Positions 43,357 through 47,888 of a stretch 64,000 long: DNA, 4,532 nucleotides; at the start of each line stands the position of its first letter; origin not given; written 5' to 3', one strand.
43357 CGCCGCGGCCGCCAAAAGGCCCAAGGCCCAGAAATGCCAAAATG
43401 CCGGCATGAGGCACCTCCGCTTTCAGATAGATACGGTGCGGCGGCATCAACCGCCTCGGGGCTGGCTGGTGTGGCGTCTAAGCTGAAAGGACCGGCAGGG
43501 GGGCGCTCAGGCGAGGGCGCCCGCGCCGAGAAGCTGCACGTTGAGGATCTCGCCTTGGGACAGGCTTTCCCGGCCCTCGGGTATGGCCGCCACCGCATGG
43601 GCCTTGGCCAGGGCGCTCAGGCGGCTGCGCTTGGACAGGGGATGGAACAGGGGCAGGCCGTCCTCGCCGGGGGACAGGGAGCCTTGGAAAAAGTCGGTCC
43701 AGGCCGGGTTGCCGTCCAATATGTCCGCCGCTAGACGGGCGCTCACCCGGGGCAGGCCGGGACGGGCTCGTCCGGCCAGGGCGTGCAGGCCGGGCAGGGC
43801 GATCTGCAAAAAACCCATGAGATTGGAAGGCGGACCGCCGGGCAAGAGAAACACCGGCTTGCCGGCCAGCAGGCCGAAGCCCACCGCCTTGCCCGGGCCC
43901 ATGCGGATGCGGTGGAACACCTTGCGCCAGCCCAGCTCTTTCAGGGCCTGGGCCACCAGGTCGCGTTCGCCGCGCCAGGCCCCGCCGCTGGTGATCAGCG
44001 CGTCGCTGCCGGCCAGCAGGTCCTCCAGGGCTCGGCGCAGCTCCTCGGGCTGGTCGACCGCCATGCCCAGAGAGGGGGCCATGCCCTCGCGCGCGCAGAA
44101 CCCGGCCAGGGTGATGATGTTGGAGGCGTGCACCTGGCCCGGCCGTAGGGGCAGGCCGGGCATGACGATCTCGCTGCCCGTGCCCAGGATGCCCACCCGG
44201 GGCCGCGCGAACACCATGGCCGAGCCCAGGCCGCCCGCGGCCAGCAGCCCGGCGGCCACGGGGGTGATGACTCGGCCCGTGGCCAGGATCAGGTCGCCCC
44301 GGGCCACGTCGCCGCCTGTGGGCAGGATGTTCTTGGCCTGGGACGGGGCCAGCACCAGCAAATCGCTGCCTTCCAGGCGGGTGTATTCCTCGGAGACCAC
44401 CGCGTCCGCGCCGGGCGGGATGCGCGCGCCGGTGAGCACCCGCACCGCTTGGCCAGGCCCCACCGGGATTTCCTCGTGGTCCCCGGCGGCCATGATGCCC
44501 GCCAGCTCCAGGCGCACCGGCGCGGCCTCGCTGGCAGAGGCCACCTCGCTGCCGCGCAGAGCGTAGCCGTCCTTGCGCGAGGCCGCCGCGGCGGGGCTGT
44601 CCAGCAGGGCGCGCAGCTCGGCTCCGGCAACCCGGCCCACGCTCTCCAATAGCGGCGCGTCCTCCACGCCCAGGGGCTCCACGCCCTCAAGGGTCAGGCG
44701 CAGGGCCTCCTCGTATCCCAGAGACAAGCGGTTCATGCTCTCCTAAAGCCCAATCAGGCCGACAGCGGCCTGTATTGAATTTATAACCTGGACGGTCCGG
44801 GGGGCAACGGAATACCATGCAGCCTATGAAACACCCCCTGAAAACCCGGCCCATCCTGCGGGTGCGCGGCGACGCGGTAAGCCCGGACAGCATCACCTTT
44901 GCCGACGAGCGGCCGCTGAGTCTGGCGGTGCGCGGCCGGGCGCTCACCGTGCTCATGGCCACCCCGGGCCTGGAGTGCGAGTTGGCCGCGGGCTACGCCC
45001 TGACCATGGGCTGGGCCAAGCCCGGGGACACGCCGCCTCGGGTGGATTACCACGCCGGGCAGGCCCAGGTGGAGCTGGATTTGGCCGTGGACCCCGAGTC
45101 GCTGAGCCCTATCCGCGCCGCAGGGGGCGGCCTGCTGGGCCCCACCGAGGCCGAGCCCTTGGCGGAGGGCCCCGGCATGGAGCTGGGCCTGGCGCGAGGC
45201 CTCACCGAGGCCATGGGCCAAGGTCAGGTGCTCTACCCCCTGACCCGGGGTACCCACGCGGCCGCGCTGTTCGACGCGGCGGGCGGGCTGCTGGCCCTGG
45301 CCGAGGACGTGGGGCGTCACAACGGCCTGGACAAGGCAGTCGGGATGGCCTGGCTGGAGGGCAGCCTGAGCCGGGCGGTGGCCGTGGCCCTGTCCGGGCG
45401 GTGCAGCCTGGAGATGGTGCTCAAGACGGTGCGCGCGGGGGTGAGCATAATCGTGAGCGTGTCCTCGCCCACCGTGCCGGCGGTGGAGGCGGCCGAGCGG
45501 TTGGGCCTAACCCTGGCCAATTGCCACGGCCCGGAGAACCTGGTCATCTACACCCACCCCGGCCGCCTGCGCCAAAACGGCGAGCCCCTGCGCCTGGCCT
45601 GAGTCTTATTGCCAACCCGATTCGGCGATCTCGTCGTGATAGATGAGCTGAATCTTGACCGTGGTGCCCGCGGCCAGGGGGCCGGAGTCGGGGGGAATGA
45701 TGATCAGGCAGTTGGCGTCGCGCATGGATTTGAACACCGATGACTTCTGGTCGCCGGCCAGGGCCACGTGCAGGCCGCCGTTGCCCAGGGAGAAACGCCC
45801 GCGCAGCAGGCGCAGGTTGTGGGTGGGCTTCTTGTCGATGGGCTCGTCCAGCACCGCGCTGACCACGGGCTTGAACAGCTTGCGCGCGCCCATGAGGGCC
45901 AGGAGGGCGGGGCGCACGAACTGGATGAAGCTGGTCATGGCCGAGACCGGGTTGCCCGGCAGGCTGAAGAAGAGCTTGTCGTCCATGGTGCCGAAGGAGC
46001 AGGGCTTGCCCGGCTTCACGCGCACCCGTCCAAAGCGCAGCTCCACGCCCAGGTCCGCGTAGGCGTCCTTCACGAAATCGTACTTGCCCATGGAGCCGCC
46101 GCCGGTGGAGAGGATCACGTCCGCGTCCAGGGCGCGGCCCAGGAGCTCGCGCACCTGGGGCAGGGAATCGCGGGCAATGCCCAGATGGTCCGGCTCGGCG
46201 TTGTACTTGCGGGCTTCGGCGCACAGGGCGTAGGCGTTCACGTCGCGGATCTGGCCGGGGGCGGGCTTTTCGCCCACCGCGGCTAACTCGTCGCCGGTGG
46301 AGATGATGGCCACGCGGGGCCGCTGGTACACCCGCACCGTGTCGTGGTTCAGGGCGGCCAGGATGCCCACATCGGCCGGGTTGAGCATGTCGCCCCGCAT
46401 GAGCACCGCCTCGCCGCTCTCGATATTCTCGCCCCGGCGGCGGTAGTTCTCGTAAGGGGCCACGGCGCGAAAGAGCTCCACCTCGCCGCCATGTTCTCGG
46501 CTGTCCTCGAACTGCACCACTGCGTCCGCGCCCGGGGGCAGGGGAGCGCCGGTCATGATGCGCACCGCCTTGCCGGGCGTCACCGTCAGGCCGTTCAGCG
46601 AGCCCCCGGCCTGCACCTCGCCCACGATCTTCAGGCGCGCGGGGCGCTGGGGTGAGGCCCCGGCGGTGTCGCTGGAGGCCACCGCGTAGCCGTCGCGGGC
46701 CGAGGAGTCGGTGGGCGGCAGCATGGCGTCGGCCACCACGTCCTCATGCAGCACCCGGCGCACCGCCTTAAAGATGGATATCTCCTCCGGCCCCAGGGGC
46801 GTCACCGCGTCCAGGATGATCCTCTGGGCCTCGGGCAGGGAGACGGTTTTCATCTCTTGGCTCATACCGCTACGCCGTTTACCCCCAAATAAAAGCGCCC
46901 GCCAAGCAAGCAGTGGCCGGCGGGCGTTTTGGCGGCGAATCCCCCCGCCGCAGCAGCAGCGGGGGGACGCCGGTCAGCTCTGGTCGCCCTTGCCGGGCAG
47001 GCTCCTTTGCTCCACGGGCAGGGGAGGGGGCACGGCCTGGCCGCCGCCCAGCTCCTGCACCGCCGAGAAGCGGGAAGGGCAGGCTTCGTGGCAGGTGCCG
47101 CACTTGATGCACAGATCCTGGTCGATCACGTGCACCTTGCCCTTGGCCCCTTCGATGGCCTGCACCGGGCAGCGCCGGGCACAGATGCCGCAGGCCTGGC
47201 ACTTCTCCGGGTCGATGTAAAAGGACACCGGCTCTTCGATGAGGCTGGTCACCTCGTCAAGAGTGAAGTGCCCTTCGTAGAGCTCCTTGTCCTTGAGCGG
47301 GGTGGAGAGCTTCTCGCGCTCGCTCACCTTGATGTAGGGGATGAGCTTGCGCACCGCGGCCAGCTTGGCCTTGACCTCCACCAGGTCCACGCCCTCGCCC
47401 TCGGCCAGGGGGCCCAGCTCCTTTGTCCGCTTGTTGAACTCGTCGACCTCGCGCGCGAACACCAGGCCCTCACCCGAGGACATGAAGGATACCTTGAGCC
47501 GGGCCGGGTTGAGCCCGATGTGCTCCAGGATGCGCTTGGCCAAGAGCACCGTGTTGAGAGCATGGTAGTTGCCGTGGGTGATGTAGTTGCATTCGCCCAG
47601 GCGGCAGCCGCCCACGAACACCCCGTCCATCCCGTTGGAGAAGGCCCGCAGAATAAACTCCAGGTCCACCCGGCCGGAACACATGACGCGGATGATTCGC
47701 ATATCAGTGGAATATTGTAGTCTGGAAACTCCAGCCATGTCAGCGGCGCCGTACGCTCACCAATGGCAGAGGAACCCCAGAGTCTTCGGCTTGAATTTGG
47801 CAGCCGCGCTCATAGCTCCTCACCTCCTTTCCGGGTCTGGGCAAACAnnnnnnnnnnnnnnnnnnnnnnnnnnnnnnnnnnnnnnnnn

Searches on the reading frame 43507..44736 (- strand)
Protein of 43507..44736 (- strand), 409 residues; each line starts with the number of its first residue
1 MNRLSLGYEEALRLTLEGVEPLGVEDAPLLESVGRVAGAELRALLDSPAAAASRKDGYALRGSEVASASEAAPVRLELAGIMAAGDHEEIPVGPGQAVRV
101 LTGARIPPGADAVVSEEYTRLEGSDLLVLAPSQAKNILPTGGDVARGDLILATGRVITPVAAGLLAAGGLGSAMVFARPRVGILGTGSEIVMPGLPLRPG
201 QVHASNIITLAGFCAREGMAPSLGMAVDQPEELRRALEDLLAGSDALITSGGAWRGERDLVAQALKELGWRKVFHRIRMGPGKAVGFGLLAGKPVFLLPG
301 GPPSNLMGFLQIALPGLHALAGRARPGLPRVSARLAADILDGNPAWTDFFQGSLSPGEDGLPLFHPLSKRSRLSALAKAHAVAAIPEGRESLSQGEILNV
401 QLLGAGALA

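Call 19: search_protein_families(library=pfam, proteins=[window:43507-44736:-], max_evalue=0.00001)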
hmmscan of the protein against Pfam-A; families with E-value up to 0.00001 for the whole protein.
window:43507-44736:- (409 aa): 2 families
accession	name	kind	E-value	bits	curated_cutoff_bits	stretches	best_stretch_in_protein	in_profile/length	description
PF03453.22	MoeA_N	-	1.3e-32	113.1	30.8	1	8-169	3-160/160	MoeA N-terminal region (domain I and II)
PF00994.29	MoCF_biosynth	-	4.2e-18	65.9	26.6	1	182-317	1-142/144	Probable molybdopterin binding domain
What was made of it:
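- Checked: The moeA/fdhD/moeA genes exist at 43507-46865 (call 19).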

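Call 49: search_protein_families(library=ncbifam, proteins=[window:43507-44736:-], max_evalue=1e-10)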
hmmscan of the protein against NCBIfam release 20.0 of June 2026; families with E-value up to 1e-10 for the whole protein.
window:43507-44736:- (409 aa): 7 families
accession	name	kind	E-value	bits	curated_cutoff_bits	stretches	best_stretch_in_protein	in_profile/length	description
NF011068.0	PRK14498.1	equivalog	8.4e-77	258.7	534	1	8-405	12-412/647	molybdopterin biosynthesis protein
NF045515.2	Glp_gephyrin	equivalog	3.1e-75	253.4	475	1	9-403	4-403/403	molybdotransferase-like divisome protein Glp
NF007960.1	PRK10680.1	equivalog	4.1e-66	223.4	440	1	9-403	4-401/401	molybdopterin molybdotransferase MoeA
NF050098.1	MoeA_actino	exception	9.4e-65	218.9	560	1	20-403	15-400/400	molybdopterin molybdotransferase MoeA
NF011060.0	PRK14491.1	equivalog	5.7e-56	190.2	532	1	9-401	203-592/598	bifunctional molybdopterin-guanine dinucleotide biosynthesis adaptor protein MobB/molybdopterin molybdotransferase MoeA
NF011067.0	PRK14497.1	equivalog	4.4e-44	151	536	1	9-338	14-341/546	putative molybdopterin biosynthesis protein MoeA/unknown domain fusion protein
TIGR00177.1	molyb_syn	domain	3.8e-20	72.3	85.35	1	179-314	2-147/148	molybdenum cofactor synthesis domain-containing protein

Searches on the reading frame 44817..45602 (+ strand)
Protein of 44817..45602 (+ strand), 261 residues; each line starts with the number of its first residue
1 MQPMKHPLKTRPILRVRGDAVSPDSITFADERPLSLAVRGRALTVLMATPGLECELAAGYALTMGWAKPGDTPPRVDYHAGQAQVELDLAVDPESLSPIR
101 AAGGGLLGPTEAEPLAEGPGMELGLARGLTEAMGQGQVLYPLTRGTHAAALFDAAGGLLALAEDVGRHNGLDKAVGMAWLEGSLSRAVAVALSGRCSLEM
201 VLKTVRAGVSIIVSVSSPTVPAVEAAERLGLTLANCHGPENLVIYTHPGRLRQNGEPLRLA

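Call 19: search_protein_families(library=pfam, proteins=[window:44817-45602:+], max_evalue=0.00001)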
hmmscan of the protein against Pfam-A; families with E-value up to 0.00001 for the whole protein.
window:44817-45602:+ (261 aa): 1 family
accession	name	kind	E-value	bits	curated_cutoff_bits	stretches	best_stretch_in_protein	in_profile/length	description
PF02634.21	FdhD-NarQ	-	2.6e-48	165.2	27.2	1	30-251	2-236/237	FdhD/NarQ family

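Call 49: search_protein_families(library=ncbifam, proteins=[window:44817-45602:+], max_evalue=1e-10)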
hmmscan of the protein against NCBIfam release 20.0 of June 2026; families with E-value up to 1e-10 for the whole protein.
window:44817-45602:+ (261 aa): 2 families
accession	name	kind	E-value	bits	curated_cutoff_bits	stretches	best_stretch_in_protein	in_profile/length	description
TIGR00129.1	fdhD_narQ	equivalog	3.4e-39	134.7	140.9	1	28-252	5-236/237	formate dehydrogenase accessory sulfurtransferase FdhD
NF001943.0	PRK00724.1-2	equivalog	2.8e-38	131.5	269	1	130-251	150-272/274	formate dehydrogenase accessory sulfurtransferase FdhD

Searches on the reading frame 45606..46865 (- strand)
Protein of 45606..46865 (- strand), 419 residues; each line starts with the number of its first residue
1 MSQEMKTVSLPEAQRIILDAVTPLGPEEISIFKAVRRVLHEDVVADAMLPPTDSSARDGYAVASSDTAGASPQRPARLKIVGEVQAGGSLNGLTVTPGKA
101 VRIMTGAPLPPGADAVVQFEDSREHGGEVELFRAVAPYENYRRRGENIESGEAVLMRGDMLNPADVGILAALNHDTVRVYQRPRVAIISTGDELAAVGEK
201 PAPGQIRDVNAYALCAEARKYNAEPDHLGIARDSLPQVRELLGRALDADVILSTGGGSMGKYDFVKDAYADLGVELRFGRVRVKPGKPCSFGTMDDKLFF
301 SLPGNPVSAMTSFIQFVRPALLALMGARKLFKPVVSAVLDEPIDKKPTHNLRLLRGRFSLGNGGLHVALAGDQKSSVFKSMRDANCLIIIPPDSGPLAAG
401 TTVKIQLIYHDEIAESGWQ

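Call 19: search_protein_families(library=pfam, proteins=[window:45606-46865:-], max_evalue=0.00001)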
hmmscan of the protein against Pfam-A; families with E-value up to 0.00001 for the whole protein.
window:45606-46865:- (419 aa): 3 families
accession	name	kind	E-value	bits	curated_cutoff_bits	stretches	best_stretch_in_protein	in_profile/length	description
PF03453.22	MoeA_N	-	2.5e-44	151.2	30.8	1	9-172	2-159/160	MoeA N-terminal region (domain I and II)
PF00994.29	MoCF_biosynth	-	2.1e-29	102.5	26.6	1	186-322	1-143/144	Probable molybdopterin binding domain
PF03454.20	MoeA_C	-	9.6e-12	45.4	22.1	1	346-407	10-71/72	MoeA C-terminal region (domain IV)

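Call 49: search_protein_families(library=ncbifam, proteins=[window:45606-46865:-], max_evalue=1e-10)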
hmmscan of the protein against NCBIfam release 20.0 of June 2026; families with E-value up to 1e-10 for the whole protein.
window:45606-46865:- (419 aa): 7 families
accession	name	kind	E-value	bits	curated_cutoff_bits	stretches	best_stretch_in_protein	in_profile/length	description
NF045515.2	Glp_gephyrin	equivalog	2.3e-106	355.9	475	1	11-406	4-401/403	molybdotransferase-like divisome protein Glp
NF007960.1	PRK10680.1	equivalog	2.8e-104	349.1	440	1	9-407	2-400/401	molybdopterin molybdotransferase MoeA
NF011068.0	PRK14498.1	equivalog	1.4e-101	340.6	534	1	6-412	8-414/647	molybdopterin biosynthesis protein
NF011060.0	PRK14491.1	equivalog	3.2e-93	313.2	532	1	4-406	196-592/598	bifunctional molybdopterin-guanine dinucleotide biosynthesis adaptor protein MobB/molybdopterin molybdotransferase MoeA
NF050098.1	MoeA_actino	exception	5.7e-93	311.8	560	1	9-407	2-399/400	molybdopterin molybdotransferase MoeA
NF011067.0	PRK14497.1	equivalog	9.4e-51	173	536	1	25-330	29-327/546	putative molybdopterin biosynthesis protein MoeA/unknown domain fusion protein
TIGR00177.1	molyb_syn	domain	2.6e-28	98.8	85.35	1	183-319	2-148/148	molybdenum cofactor synthesis domain-containing protein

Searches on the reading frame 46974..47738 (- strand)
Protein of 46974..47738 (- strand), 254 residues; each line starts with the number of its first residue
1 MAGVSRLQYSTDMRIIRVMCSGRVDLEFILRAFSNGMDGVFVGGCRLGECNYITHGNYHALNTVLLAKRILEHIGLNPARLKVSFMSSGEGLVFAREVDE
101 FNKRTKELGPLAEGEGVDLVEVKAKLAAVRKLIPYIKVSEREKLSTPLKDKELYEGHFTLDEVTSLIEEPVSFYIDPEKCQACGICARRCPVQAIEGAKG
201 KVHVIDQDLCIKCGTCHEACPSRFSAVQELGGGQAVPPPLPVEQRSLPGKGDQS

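Call 19: search_protein_families(library=pfam, proteins=[window:46974-47738:-], max_evalue=0.00001)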
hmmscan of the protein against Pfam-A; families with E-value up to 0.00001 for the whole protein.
window:46974-47738:- (254 aa): 8 families
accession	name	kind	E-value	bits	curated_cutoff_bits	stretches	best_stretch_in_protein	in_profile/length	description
PF02662.21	FlpD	-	3.4e-36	124.4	22.3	1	1-109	16-123/123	Methyl-viologen-reducing hydrogenase, delta subunit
PF00037.32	Fer4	-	5.7e-16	58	21.1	2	174-196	2-24/24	4Fe-4S binding domain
PF12837.12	Fer4_6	-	2.8e-12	46.4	25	1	204-222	3-21/24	4Fe-4S binding domain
PF13237.11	Fer4_10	-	2.9e-10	40.4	25.5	1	174-221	3-53/53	4Fe-4S dicluster domain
PF12797.12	Fer4_2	-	5.6e-10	39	24.5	0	203-222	3-22/22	4Fe-4S binding domain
PF12838.12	Fer4_7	-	6.1e-10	39.9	27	1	179-222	1-50/52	4Fe-4S dicluster domain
PF14697.11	Fer4_21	-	4e-09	36.9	35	1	175-221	3-52/59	4Fe-4S dicluster domain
PF13187.11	Fer4_9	-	2.5e-07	31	27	1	179-223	1-50/52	4Fe-4S dicluster domain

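Call 49: search_protein_families(library=ncbifam, proteins=[window:46974-47738:-], max_evalue=1e-10)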
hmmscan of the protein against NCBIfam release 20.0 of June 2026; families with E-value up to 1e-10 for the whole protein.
window:46974-47738:- (254 aa): 7 families
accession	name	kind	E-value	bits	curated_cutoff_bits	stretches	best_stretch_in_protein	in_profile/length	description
NF040770.1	hetero_SS_HdrA2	exception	1.3e-46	159.2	1100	1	1-111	665-774/777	CoB-CoM heterodisulfide reductase HdrA2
NF045873.1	F420_non_VhuD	exception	8.4e-29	100.3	215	1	1-110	19-127/132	F420-non-reducing hydrogenase iron-sulfur subunit VhuD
TIGR01944.1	rnfB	subfamily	5e-13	49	68.7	1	164-223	99-158/190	RnfABCDGE type electron transport complex subunit B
NF058577.1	FdxA_fam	equivalog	9.7e-13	48.1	65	1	177-222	6-50/52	4Fe-4S ferredoxin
NF038196.1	ferrodoxin_EFR1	subfamily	1.6e-12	48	75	1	127-223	135-227/242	EFR1 family ferrodoxin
NF041891.1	hdrA_Methbact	equivalog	7.7e-12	44.2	1300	0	3-86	662-739/762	ferredoxin:CoB-CoM heterodisulfide reductase subunit HdrA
NF040864.1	HgcB_ferredoxin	equivalog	3.3e-11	42.9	99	1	170-228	6-64/93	mercury methylation ferredoxin HgcB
